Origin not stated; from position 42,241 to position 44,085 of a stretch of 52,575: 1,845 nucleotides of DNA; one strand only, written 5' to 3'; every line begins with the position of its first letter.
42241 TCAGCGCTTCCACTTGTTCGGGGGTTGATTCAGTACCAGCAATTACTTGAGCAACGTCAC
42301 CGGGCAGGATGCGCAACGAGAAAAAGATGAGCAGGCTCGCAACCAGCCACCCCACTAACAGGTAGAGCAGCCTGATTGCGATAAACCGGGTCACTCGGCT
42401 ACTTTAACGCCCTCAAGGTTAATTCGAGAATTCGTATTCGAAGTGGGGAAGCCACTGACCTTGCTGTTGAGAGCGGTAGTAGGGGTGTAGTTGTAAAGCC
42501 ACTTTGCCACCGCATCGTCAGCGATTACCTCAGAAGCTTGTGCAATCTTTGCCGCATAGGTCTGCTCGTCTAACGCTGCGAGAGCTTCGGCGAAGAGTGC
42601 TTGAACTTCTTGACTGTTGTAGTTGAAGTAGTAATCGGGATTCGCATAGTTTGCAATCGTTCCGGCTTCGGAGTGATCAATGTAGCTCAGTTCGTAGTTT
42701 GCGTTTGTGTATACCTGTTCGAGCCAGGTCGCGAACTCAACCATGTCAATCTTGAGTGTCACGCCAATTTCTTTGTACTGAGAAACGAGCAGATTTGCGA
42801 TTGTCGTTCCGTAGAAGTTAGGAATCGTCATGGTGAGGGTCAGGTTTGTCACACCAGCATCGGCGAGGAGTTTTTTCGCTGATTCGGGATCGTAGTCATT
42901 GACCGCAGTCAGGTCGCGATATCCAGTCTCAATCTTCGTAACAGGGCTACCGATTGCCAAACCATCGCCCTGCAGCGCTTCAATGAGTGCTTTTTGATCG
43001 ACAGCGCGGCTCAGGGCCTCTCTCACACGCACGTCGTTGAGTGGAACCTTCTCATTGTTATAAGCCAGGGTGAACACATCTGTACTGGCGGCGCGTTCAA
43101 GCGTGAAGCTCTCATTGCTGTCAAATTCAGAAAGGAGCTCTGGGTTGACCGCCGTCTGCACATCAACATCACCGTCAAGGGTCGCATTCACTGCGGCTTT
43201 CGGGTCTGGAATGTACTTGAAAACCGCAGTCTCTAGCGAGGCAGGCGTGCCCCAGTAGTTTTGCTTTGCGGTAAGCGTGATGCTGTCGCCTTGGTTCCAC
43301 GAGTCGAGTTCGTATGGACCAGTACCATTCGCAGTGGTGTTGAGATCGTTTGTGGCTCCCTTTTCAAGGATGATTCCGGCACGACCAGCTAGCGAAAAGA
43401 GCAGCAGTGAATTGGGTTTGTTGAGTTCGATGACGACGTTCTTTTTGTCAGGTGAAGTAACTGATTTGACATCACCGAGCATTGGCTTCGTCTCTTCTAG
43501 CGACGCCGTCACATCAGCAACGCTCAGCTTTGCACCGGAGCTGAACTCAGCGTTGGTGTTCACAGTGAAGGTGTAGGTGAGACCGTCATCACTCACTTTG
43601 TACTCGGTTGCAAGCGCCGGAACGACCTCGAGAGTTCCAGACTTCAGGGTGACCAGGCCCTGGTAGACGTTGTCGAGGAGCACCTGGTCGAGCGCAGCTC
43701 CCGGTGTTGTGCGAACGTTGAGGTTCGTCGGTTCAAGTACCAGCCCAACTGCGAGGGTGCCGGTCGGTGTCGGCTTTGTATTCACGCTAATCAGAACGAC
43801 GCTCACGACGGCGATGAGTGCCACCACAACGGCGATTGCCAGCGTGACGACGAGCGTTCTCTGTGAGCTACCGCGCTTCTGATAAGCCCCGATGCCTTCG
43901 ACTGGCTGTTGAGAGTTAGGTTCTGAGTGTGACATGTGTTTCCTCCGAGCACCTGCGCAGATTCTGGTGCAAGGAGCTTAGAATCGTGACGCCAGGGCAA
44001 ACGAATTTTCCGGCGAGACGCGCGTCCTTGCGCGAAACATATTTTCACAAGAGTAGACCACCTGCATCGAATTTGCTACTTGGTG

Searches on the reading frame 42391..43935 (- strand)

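Call 66: search_protein_families(library=pfam, proteins=[window:42391-43935:-], max_evalue=0.00001)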
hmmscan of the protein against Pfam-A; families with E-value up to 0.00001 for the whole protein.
window:42391-43935:- (514 aa): 1 family
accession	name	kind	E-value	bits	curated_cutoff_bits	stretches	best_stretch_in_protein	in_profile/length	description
PF00496.27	SBP_bac_5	-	2.6e-65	221.4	32.4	1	103-441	1-361/368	Bacterial extracellular solute-binding proteins, family 5 Middle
